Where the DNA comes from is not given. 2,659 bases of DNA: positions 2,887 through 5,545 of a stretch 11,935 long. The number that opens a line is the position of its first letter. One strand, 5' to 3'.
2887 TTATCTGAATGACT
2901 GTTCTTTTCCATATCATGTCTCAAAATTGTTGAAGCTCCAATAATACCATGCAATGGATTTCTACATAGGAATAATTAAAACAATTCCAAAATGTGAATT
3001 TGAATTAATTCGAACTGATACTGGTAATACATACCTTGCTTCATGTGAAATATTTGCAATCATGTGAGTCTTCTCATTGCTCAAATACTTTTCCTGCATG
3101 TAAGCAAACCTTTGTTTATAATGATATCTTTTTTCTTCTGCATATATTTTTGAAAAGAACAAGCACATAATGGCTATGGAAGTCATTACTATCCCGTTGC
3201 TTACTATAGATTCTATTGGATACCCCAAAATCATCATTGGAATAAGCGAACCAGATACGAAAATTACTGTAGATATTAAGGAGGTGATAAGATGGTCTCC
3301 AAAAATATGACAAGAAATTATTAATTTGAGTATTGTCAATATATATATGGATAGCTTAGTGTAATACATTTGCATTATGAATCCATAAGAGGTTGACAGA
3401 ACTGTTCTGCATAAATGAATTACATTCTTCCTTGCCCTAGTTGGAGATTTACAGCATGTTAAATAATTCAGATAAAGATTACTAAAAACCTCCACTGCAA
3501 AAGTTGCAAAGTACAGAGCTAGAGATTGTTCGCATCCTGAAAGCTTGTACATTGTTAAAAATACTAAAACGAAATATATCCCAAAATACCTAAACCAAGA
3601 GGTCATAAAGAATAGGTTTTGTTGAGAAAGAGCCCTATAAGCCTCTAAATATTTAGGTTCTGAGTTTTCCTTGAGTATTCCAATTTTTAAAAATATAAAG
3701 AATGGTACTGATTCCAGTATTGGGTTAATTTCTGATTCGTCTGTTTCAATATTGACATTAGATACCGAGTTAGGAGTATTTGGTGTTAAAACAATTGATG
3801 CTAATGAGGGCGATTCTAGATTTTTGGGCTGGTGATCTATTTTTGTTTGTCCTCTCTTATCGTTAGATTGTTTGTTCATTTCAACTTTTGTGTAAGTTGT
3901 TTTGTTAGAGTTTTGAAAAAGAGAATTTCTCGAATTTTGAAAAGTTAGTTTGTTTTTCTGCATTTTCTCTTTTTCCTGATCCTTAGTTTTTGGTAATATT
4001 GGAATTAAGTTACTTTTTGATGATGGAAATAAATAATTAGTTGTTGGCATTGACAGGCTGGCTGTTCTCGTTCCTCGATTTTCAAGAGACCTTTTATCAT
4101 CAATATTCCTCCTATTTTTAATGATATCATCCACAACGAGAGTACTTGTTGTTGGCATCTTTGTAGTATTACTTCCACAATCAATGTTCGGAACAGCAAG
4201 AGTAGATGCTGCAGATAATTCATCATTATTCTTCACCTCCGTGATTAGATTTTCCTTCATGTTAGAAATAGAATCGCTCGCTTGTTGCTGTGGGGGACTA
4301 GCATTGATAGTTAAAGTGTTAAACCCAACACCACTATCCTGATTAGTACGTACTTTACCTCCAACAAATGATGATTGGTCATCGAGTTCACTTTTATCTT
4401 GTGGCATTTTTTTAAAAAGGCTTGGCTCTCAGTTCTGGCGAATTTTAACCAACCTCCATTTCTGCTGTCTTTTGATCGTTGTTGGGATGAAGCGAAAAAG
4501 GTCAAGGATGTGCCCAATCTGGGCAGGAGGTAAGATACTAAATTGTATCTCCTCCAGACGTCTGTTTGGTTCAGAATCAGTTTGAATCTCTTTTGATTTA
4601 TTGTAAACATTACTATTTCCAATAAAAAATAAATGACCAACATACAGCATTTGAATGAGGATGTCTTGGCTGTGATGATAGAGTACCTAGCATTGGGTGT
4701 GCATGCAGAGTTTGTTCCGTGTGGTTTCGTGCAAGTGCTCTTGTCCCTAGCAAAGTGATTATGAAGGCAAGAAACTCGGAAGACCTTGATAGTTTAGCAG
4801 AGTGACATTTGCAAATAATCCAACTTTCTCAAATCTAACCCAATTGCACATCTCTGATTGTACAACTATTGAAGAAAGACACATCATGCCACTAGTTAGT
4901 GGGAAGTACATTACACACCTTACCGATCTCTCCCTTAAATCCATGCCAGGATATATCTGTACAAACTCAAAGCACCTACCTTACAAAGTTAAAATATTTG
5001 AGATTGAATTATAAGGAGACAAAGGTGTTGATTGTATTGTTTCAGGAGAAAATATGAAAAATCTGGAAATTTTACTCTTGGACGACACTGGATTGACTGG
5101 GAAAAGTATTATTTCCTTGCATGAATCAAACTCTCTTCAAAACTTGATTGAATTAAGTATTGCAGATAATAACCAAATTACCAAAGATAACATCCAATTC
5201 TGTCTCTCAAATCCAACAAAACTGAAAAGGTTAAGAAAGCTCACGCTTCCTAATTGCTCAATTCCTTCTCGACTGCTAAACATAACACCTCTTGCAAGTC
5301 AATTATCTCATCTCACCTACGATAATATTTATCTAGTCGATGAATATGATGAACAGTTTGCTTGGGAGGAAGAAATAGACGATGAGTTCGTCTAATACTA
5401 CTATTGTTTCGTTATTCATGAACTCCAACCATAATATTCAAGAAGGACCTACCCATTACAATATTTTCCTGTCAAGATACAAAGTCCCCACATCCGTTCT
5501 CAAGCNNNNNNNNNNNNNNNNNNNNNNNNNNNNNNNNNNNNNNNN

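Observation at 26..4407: Tandem paralogous polytopic sensor-like modules: a hybrid histidine kinase plus a tightly linked, possibly truncated copy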

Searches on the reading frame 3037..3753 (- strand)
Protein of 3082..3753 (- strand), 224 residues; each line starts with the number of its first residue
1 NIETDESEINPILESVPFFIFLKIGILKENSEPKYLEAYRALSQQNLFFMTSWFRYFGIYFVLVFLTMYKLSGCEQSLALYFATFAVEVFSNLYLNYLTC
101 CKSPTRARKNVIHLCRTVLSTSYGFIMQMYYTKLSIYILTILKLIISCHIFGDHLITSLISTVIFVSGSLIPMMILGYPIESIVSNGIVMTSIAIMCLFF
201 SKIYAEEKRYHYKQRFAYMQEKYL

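Call 26: search_protein_representatives(protein=window:3082-3753:-)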
Query: 224 residues. Proteins with E-value up to 0.001 (for the whole library): 4; up to 1e-10: 2; up to 1e-30: 0. The best 4 are listed.
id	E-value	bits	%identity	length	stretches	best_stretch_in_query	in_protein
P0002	1.7e-25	106.6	96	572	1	1-57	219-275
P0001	2.2e-17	80.1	44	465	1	136-224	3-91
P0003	9.3e-07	45.4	27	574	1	36-224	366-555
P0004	7.1e-05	39.2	25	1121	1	18-224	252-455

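Call 28: find_encoding_contigs(protein=P0002, flank=10000, max_places=4)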
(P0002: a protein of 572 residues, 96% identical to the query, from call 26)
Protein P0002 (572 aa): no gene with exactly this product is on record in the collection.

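Call 29: list_cluster_members(proteins=[P0002, P0003, P0004, P0001])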
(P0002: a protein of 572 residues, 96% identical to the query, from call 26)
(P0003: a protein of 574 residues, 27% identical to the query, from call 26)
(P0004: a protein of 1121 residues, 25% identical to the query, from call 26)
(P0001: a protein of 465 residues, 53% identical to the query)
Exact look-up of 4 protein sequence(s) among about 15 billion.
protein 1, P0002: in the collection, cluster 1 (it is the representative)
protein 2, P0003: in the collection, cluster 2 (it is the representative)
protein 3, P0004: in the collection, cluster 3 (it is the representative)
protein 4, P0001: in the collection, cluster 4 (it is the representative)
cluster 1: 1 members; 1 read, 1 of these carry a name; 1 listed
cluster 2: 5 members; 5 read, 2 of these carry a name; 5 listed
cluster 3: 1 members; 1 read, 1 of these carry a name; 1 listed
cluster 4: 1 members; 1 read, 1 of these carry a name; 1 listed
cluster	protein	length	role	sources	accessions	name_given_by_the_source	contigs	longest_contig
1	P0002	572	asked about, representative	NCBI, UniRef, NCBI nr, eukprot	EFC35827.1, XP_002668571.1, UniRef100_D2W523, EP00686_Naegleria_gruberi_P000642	predicted protein [Naegleria gruberi] | Predicted protein n=1 Tax=Naegleria gruberi TaxID=5762 RepID=D2W523_NAEGR | uncharacterized protein NAEGRDRAFT_76511 [Naegleria gruberi]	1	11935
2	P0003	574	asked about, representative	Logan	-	-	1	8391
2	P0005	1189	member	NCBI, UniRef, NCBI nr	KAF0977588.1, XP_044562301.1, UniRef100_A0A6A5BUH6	hypothetical protein FDP41_003580 [Naegleria fowleri] | Histidine kinase n=1 Tax=Naegleria fowleri TaxID=5763 RepID=A0A6A5BUH6_NAEFO | uncharacterized protein FDP41_003580 [Naegleria fowleri]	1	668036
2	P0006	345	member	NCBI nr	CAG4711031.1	unnamed protein product [Naegleria fowleri]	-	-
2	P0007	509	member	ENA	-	-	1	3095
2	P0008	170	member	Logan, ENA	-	-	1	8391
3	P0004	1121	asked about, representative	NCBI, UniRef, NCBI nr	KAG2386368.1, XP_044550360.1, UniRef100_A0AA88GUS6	hypothetical protein C9374_002814 [Naegleria lovaniensis] | Histidine kinase n=1 Tax=Naegleria lovaniensis TaxID=51637 RepID=A0AA88GUS6_NAELO | uncharacterized protein C9374_002814 [Naegleria lovaniensis]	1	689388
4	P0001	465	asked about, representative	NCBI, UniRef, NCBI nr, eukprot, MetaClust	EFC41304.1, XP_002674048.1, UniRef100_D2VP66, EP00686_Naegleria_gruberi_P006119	predicted protein [Naegleria gruberi] | Predicted protein n=1 Tax=Naegleria gruberi TaxID=5762 RepID=D2VP66_NAEGR | uncharacterized protein NAEGRDRAFT_51157 [Naegleria gruberi]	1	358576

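Call 30: find_encoding_contigs(protein=P0004, flank=10000, max_places=3)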
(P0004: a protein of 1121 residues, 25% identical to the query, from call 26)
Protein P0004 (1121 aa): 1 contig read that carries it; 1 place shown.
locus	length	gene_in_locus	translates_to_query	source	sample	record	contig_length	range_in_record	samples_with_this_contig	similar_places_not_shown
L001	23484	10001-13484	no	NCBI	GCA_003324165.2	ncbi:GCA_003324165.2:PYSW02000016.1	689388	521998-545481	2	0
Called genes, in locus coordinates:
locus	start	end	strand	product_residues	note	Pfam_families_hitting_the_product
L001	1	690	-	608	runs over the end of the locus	-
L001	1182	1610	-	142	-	PF00031:Cystatin (faint)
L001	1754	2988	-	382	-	PF12937:F-box-like, PF00071:Ras, PF08477:Roc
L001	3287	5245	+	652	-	PF00179:UQ_con, PF00646:F-box (weak), PF12937:F-box-like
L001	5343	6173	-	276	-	PF00775:Dioxygenase_C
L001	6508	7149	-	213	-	-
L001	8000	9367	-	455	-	PF13091:PLDc_2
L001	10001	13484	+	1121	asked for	PF00512:HisKA (weak), PF02518:HATPase_c, PF00072:Response_reg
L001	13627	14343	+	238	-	PF00583:Acetyltransf_1, PF13673:Acetyltransf_10 (weak), PF13508:Acetyltransf_7 (weak)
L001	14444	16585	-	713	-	-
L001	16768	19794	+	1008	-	PF00615:RGS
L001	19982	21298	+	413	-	PF25390:WD40_RLD, PF00415:RCC1 (faint), PF13540:RCC1_2 (weak)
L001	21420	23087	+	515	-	PF08190:PIH1, PF18201:PIH1_CS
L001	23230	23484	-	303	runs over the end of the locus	PF23414:Beta-prop_EML_2 (faint), PF24796:WDR55 (faint), PF21031:WDR54 (weak), PF25173:Beta-prop_WDR3_1st (faint)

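Call 31: find_encoding_contigs(protein=P0005, flank=10000, max_places=3)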
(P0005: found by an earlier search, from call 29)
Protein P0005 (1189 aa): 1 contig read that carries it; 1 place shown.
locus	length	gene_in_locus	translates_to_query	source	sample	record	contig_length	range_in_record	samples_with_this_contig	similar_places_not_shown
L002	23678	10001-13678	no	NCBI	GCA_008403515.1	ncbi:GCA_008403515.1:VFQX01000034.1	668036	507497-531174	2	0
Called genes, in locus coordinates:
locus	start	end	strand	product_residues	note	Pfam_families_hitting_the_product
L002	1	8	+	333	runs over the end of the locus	PF05383:La, PF00076:RRM_1 (faint)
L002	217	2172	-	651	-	-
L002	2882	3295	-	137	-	PF00031:Cystatin (weak)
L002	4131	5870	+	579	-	PF00179:UQ_con, PF00646:F-box, PF12937:F-box-like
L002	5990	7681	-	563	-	-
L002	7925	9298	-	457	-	PF13091:PLDc_2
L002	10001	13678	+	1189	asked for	PF00512:HisKA (weak), PF02518:HATPase_c, PF00072:Response_reg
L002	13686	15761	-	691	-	-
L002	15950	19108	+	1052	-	PF00615:RGS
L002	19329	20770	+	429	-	PF00415:RCC1 (faint), PF25390:WD40_RLD, PF13540:RCC1_2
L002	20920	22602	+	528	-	PF08190:PIH1, PF18201:PIH1_CS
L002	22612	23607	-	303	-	PF23414:Beta-prop_EML_2 (faint), PF24807:WD40_CDC20-Fz (weak), PF23381:Beta-prop_IFT122_1st (faint), PF21031:WDR54, PF25173:Beta-prop_WDR3_1st (faint)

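Call 36: find_homologous_proteins(query=A2, max_evalue=0.01)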
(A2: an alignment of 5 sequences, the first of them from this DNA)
Query A2 (5 sequences): 2764 candidates shared short words with the query, none scored E <= 0.01.

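Call 48: predict_structure(alignment_id=A3)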
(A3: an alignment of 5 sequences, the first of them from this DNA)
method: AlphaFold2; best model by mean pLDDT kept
length: 237 residues; sequences in the alignment: 5
mean_pLDDT: 58.5   pTM: 0.39
mean pLDDT of the five models: 58.5, 55.9, 53.9, 52.9, 50.1
residues with pLDDT >= 90: 0; 70-90: 35; 50-70: 141; < 50: 61
segments of 3 or more residues with pLDDT < 50: 1-9, 14-17, 19-30, 40-56, 69-72, 131-133
pLDDT, mean of each block of 10 residues (from residue 1): 44 47 46 51 42 47 50 55 64 58 60 64 61 51 52 60 68 76 71 64 61 71 74 69
secondary structure, 60 per line:
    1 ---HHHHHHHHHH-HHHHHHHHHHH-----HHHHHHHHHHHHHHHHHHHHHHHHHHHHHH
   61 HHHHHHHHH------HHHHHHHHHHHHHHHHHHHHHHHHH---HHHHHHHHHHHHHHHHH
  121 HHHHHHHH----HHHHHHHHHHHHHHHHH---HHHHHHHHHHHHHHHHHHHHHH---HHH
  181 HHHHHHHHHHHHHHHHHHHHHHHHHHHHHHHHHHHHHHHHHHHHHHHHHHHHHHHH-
elements in order: H4-13 H15-25 H31-69 H76-100 H104-128 H133-149 H153-174 H178-236

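Call 50: search_protein_families(library=ncbifam, proteins=[window:3088-3747:-, P0004], max_evalue=1)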
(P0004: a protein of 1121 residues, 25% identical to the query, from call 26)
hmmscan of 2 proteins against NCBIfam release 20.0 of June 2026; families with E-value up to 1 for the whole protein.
seq(220 aa): 0 families

P0004 (1121 aa): 125 families (the best 25 are shown)
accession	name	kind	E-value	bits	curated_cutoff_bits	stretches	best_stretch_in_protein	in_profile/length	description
TIGR02956.1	TMAO_torS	equivalog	3.1e-50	171.2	676.5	4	992-1116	702-824/967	TMAO reductase system sensor histidine kinase/response regulator TorS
NF008302.0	PRK11091.1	equivalog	7.7e-43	146.7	838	4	981-1115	515-646/779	aerobic respiration two-component sensor histidine kinase ArcB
NF011874.0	PRK15347.1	equivalog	7.2e-42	143.4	852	5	993-1110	692-808/921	two component system sensor kinase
NF008318.0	PRK11107.1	equivalog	9.7e-40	136.4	890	3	758-1115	483-788/920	two-component sensor histidine kinase BarA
NF008099.0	PRK10841.1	equivalog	6.5e-37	126.8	920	3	976-1109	809-937/949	two-component system sensor histidine kinase RcsC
NF041947.1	LuxQ_Vibrio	equivalog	2.2e-36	125.1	1200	4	532-648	502-615/843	quorum-sensing autoinducer 2 sensor kinase/phosphatase LuxQ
NF045901.1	HisKinLetSLeg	equivalog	9.8e-33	113.2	1650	3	757-1109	482-790/906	two-component system sensor histidine kinase LetS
NF038297.2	hybrid_HK_HrmK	equivalog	3.3e-30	105.3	725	5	943-1110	440-606/607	hybrid histidine kinase/response regulator HrmK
NF041832.1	near_NosP_CTERM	subfamily_domain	3.5e-24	85.6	400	3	532-651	38-151/370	NahK/ErcS family hybrid sensor histidine kinase/response regulator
NF008543.0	PRK11466.1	equivalog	3.4e-22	78.2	982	4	540-665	482-604/914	TMAO reductase system sensor histidine kinase/response regulator TorS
NF046044.1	PnpS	equivalog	5.5e-22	78.3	400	3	539-650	209-316/390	two-component system histidine kinase PnpS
NF007420.1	PRK09959.1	equivalog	2.1e-21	75.3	1995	3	992-1107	959-1069/1197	acid-sensing system histidine kinase EvgS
NF047465.1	hybrid_HK_LvrA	exception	5.1e-20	71.1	1200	3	532-645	236-342/819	hybrid histidine kinase/response regulator LvrA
NF033092.0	HK_WalK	equivalog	4.7e-18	65.1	725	2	544-649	416-518/594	cell wall metabolism sensor histidine kinase WalK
TIGR02966.1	phoR_proteo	equivalog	1.3e-15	57.3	334.2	2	542-651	156-261/333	phosphate regulon sensor histidine kinase PhoR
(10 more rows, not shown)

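Call 51: search_protein_families(library=pfam, proteins=[P0004, P0005, window:3088-3747:-], max_evalue=1)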
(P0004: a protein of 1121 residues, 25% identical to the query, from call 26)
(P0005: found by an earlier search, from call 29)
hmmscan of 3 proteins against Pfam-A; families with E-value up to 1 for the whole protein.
P0004 (1121 aa): 5 families
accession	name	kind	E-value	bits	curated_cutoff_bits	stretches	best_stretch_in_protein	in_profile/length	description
PF00072.30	Response_reg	-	2.3e-19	70.1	30.2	1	994-1108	1-110/111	Response regulator receiver domain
PF02518.31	HATPase_c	-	2.3e-15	57.4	26.4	1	614-797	1-110/111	Histidine kinase-, DNA gyrase B-, and HSP90-like ATPase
PF00512.31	HisKA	-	4.3e-07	30.3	26.9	1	459-492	2-31/66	His Kinase A (phospho-acceptor) domain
PF06490.17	FleQ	-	0.018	15.8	22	0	993-1043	1-49/108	Flagellar regulatory protein FleQ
PF06398.17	Pex24p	-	0.049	13.1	26.8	1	285-433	42-181/358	Integral peroxisomal membrane peroxin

P0005 (1189 aa): 4 families
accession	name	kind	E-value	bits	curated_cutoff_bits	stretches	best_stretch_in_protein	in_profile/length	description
PF00072.30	Response_reg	-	7.9e-20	71.5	30.2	1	1063-1177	1-110/111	Response regulator receiver domain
PF02518.31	HATPase_c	-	2.1e-14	54.3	26.4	1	679-862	1-109/111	Histidine kinase-, DNA gyrase B-, and HSP90-like ATPase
PF00512.31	HisKA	-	4.8e-07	30.2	26.9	1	523-554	2-31/66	His Kinase A (phospho-acceptor) domain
PF11033.13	ComJ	-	0.1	12.8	25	1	657-715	54-108/122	Competence protein J (ComJ)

seq(220 aa): 0 families

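Call 61: search_solved_structures(query=A2, max_evalue=1)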
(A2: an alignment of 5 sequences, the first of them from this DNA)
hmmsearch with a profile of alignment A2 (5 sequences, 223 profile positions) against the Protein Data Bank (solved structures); distinct sequences matched with E-value up to 1: 0.

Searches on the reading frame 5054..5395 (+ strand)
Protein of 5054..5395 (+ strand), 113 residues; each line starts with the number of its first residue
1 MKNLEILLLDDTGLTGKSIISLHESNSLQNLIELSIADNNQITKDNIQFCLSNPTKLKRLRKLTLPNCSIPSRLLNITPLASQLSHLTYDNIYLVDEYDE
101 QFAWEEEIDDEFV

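Call 12: search_protein_families(library=pfam, proteins=[window:5054-5395:+], max_evalue=0.1)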
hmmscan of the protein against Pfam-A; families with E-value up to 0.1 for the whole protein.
window:5054-5395:+ (113 aa): 3 families
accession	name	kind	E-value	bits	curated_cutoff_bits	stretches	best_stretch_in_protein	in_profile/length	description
PF12799.13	LRR_4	-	0.0098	16.6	27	2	29-67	1-33/44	Leucine Rich repeats (2 copies)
PF20996.2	DUF5581_N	-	0.078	13.4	25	1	34-100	52-116/169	Family of unknown function (DUF5581) N-terminal domain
PF19729.6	LRR_FBXL18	-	0.09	11.6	27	1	19-73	291-344/591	F-box/LRR-repeat protein 18, LRR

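Call 67: find_encoding_contigs(protein=window:5054-5392:+, flank=10000, max_places=4)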
Protein window:5054-5392:+ (113 aa): no gene with exactly this product is on record in the collection.
